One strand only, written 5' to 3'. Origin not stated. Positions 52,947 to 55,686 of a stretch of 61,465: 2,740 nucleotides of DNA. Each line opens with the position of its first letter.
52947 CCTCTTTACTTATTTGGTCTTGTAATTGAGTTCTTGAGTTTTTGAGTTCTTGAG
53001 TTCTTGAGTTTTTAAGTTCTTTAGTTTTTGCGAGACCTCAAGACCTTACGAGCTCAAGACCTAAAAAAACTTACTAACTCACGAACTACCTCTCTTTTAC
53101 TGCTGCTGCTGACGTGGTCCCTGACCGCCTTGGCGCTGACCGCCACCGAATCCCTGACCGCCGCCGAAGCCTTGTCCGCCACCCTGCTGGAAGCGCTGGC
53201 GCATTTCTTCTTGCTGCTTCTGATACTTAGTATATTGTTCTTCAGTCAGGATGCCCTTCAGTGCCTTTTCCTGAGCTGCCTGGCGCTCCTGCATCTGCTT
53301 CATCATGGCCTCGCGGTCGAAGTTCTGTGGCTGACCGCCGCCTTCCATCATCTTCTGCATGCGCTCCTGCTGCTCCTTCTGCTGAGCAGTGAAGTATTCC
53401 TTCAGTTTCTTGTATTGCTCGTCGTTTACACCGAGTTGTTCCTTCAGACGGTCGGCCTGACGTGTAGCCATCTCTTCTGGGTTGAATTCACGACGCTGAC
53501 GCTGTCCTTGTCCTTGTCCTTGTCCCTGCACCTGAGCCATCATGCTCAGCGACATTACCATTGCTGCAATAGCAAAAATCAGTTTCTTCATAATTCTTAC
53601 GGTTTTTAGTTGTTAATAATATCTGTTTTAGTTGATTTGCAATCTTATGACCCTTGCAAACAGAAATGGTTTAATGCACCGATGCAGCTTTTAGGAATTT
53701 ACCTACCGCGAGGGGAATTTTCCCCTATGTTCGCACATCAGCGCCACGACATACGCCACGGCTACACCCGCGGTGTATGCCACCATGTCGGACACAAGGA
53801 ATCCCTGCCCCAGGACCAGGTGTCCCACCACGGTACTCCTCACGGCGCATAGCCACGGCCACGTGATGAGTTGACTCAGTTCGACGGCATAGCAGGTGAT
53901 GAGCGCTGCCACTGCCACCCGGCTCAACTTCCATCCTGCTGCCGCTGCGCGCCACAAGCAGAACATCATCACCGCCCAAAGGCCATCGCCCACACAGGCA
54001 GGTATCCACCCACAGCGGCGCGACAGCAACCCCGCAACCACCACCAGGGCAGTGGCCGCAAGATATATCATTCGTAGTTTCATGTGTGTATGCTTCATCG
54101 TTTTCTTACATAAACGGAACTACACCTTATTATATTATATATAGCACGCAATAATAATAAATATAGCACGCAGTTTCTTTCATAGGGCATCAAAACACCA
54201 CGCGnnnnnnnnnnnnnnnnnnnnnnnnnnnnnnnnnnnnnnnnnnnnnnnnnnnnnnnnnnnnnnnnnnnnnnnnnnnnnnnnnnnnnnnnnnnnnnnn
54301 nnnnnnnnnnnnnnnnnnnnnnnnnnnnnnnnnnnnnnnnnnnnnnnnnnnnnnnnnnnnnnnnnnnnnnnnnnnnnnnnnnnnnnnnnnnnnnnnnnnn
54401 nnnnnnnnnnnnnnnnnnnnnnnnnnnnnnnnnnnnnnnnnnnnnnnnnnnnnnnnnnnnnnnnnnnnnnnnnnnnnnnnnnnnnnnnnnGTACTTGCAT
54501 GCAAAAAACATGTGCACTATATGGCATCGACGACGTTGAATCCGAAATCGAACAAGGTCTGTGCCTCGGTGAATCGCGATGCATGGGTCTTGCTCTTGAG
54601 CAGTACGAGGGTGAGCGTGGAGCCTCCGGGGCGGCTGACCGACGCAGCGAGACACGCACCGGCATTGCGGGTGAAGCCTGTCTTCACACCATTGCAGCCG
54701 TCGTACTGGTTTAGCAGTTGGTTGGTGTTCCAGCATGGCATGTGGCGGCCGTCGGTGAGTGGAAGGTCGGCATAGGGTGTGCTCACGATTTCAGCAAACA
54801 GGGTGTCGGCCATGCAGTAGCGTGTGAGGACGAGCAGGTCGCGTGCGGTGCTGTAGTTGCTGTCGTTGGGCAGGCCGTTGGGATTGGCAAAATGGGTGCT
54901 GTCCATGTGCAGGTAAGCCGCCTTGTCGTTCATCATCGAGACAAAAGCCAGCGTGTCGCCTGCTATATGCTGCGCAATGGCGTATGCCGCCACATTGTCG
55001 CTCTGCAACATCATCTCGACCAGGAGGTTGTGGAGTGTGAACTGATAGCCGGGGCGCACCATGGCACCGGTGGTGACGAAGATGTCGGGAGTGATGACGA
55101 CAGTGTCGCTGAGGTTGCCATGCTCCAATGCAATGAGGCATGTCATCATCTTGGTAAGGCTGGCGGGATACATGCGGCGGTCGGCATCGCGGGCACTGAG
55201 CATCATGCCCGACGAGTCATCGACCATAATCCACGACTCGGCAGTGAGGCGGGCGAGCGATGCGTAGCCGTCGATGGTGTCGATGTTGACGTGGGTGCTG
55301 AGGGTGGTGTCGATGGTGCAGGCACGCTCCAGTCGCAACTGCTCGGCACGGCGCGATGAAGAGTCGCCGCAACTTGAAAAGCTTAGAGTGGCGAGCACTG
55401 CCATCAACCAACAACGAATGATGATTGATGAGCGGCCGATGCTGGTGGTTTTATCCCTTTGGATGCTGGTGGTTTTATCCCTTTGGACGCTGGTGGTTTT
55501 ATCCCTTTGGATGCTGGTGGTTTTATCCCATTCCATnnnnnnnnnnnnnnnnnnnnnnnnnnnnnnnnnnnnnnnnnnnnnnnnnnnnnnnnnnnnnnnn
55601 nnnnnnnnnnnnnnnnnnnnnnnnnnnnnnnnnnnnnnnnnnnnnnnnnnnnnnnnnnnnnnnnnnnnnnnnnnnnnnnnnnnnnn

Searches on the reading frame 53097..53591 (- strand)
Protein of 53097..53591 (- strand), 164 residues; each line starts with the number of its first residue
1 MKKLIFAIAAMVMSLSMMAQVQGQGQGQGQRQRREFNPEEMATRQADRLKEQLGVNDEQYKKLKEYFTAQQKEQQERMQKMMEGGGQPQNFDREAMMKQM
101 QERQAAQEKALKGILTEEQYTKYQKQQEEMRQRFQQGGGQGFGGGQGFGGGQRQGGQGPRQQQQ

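Call 38: search_protein_families(library=pfam, proteins=[window:53097-53591:-], max_evalue=0.01)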
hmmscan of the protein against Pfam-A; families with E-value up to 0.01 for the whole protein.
window:53097-53591:- (164 aa): 2 families
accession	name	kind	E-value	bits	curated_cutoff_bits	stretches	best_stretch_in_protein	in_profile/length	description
PF16231.10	DUF4890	-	1.7e-06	29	29.7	1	31-123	6-109/109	Domain of unknown function (DUF4890)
PF07813.17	LTXXQ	-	0.0061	17.7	24.3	1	45-125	5-98/100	LTXXQ motif family protein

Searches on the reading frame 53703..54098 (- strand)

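Call 38: search_protein_families(library=pfam, proteins=[window:53703-54098:-], max_evalue=0.01)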
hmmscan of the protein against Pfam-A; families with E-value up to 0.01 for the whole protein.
window:53703-54098:- (131 aa): 2 families
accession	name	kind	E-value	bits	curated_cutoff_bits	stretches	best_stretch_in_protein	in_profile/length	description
PF10990.13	DUF2809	-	2.8e-23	82.8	29.3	1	30-112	4-86/86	Protein of unknown function (DUF2809)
PF04892.17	VanZ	-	0.0005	21.1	30.1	1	33-122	55-125/126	VanZ like family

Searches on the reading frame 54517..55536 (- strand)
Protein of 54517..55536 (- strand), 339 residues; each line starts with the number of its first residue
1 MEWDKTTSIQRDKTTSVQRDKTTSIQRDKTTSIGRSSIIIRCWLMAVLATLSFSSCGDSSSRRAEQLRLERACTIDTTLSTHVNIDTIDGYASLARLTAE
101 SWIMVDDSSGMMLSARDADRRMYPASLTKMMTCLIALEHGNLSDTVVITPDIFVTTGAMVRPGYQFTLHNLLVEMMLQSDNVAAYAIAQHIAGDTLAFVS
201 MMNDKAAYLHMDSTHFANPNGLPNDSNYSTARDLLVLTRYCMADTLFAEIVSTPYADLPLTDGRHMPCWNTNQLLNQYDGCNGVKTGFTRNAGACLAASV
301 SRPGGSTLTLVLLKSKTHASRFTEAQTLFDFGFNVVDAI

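Call 38: search_protein_families(library=pfam, proteins=[window:54517-55536:-], max_evalue=0.01)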
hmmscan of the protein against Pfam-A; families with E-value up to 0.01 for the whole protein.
window:54517-55536:- (339 aa): 5 families
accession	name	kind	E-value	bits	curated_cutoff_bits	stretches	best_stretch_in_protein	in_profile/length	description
PF00768.25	Peptidase_S11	-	4.3e-49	167.6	27.6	1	95-315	8-237/239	D-alanyl-D-alanine carboxypeptidase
PF13354.11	Beta-lactamase2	-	1.4e-08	34.8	22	1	116-237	15-142/214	Beta-lactamase enzyme family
PF02113.21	Peptidase_S13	-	1.3e-05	24.6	22.8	0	101-138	19-57/444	D-Ala-D-Ala carboxypeptidase 3 (S13) family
PF00905.27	Transpeptidase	-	5.9e-05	22.9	22.1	1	113-196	31-119/299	Penicillin binding protein transpeptidase domain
PF22178.3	Gp5_trimer_C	-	0.0022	18.6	30.9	1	4-35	43-74/112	Bacteriophage T4 gp5 C-terminal trimerisation domain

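Call 39: find_homologous_proteins(query=window:54517-55536:-, max_evalue=1e-60)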
Query window:54517-55536:- (339 aa): 916 proteins with E <= 1e-60 among 4724 candidates; the best 120 are listed.
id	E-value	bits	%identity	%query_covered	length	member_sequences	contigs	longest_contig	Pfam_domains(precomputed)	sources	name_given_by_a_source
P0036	1.5e-202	690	93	98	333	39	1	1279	PF13354.13,PF02113.21,PF00768.26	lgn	-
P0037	1.6e-141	489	76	84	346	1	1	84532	PF02113.21,PF00768.26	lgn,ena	-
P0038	6.0e-121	422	61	90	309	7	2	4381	PF13354.13,PF00768.26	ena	-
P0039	7.1e-118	411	63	89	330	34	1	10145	PF13354.13,PF00768.26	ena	-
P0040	5.5e-114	399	63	84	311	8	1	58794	PF13354.13,PF00768.26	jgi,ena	jgi:D-alanyl-D-alanine carboxypeptidase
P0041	2.9e-113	396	60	86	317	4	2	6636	PF13354.13,PF02113.21,PF00768.26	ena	-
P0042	3.2e-113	396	61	85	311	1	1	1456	PF00768.26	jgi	jgi:D-alanyl-D-alanine carboxypeptidase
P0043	4.6e-113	396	65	82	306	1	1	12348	PF13354.13,PF02113.21,PF00768.26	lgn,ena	-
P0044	1.0e-111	391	64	82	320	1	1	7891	PF13354.13,PF00768.26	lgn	-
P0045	7.1e-111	388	61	88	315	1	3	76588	PF13354.13,PF00768.26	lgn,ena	-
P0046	9.0e-111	388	61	88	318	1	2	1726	PF13354.13,PF00768.26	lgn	-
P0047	3.3e-110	386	59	88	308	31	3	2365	PF13354.13,PF02113.21,PF00768.26,PF00905.28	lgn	-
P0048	5.3e-110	386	63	82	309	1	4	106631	PF13354.13,PF00768.26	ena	-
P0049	1.1e-109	384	60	87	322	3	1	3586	PF13354.13,PF00768.26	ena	-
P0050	2.0e-109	384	61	81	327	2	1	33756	PF13354.13,PF00768.26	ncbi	-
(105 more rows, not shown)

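Call 40: find_encoding_contigs(protein=P0037, flank=10000, max_places=3)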
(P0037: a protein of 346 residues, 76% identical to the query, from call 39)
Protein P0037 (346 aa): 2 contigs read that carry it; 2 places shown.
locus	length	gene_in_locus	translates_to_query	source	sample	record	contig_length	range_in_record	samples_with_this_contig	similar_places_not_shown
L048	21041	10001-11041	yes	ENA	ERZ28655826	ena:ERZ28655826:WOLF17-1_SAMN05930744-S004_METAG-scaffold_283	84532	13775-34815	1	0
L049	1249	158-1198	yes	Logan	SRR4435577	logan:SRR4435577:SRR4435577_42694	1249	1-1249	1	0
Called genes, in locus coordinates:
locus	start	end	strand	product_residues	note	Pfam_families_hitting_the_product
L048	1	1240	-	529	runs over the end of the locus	PF00890:FAD_binding_2, PF07992:Pyr_redox_2 (faint), PF02910:Succ_DH_flav_C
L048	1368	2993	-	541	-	-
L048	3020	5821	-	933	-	PF09976:TPR_21 (faint), PF13371:TPR_9 (faint), PF13414:TPR_11 (faint), PF13428:TPR_14 (faint), PF13525:YfiO (faint), PF13432:TPR_16 (weak), PF13174:TPR_6 (weak), PF14559:TPR_19 (weak), +6 more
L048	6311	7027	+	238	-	-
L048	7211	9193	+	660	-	PF00890:FAD_binding_2, PF01266:DAO (weak), PF07992:Pyr_redox_2 (faint), PF02910:Succ_DH_flav_C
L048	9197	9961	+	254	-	PF13085:Fer2_3, PF13183:Fer4_8 (weak), PF12838:Fer4_7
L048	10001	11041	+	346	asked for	PF00768:Peptidase_S11, PF02113:Peptidase_S13 (faint)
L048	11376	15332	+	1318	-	PF07494:Reg_prop (faint), PF07495:Y_Y_Y, PF00512:HisKA, PF02518:HATPase_c, PF00072:Response_reg, PF00165:HTH_AraC (faint), PF12833:HTH_18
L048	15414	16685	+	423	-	PF00438:S-AdoMet_synt_N, PF02772:S-AdoMet_synt_M, PF02773:S-AdoMet_synt_C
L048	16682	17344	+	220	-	PF14093:DUF4271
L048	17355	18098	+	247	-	PF02602:HEM4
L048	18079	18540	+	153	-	PF00825:Ribonuclease_P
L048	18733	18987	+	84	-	PF01809:YidD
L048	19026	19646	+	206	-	PF01026:TatD_DNase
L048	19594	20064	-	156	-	PF01288:HPPK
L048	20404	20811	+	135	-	PF10391:DNA_pol_lambd_f (faint), PF11731:Cdd1 (faint), PF14520:HHH_5 (weak), PF14229:DUF4332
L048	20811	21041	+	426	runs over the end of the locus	PF13439:Glyco_transf_4 (weak), PF13579:Glyco_trans_4_4 (faint), PF20706:GT4-conflict (weak), PF00534:Glycos_transf_1, PF13692:Glyco_trans_1_4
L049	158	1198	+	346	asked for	PF00768:Peptidase_S11, PF02113:Peptidase_S13 (faint)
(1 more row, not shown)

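Call 41: find_encoding_contigs(protein=P0036, flank=3000, max_places=5)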
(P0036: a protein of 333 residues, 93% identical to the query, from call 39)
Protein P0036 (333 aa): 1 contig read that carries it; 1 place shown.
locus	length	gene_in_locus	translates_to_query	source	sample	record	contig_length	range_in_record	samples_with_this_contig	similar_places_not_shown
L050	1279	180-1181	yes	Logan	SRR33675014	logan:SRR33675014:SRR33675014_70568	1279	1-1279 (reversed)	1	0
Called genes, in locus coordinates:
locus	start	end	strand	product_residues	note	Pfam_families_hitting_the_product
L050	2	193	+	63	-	?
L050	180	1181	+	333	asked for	PF00768:Peptidase_S11, PF02113:Peptidase_S13 (faint), PF13354:Beta-lactamase2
